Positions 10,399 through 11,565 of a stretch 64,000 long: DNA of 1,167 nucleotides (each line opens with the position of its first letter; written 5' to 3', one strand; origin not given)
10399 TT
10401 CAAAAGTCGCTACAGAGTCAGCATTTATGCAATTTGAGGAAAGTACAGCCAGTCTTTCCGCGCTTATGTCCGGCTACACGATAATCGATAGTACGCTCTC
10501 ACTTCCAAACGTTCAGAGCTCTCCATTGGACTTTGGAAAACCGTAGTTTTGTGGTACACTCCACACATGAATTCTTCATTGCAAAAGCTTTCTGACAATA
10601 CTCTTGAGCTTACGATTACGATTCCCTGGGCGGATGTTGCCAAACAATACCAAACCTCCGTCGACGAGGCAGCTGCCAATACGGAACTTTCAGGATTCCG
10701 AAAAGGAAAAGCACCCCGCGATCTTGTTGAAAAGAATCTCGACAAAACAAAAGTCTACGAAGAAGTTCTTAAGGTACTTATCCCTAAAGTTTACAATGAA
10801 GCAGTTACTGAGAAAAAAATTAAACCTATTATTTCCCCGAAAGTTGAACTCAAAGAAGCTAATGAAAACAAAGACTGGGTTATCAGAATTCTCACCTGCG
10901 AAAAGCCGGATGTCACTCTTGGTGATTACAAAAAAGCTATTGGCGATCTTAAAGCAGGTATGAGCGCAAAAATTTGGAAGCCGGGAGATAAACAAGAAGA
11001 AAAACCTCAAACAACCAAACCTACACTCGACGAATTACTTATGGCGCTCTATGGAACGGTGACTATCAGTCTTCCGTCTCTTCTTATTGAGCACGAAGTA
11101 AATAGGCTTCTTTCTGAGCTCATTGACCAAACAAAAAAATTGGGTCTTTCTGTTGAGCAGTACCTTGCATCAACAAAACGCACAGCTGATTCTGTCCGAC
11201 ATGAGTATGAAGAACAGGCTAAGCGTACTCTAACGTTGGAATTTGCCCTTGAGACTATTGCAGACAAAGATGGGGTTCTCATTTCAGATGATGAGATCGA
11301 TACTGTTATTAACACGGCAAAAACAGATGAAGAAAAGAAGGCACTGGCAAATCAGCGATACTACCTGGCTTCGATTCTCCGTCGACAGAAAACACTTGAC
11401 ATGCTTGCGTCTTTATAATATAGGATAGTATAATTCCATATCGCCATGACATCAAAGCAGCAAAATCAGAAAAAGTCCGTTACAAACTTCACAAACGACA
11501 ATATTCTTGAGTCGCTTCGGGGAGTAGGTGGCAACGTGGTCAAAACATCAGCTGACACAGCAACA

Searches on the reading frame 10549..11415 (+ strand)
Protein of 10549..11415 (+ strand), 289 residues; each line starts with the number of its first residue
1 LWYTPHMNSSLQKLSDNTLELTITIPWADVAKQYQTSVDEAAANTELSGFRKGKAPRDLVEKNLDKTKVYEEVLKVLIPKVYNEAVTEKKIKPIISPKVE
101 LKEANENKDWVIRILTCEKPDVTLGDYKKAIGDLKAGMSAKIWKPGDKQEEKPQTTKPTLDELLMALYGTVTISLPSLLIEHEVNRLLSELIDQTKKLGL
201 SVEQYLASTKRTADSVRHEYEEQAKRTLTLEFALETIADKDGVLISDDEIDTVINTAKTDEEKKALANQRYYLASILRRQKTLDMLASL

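Call 44: search_protein_families(library=pfam, proteins=[window:10549-11415:+], max_evalue=0.001)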
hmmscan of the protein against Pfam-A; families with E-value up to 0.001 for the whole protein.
window:10549-11415:+ (289 aa): 2 families
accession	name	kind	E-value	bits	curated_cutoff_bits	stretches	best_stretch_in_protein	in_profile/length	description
PF05697.18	Trigger_N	-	9.2e-30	104.3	22.2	1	7-129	1-122/144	Bacterial trigger factor protein (TF)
PF05698.19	Trigger_C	-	2.6e-18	67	22.7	1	150-286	16-160/162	Bacterial trigger factor protein (TF) C-terminus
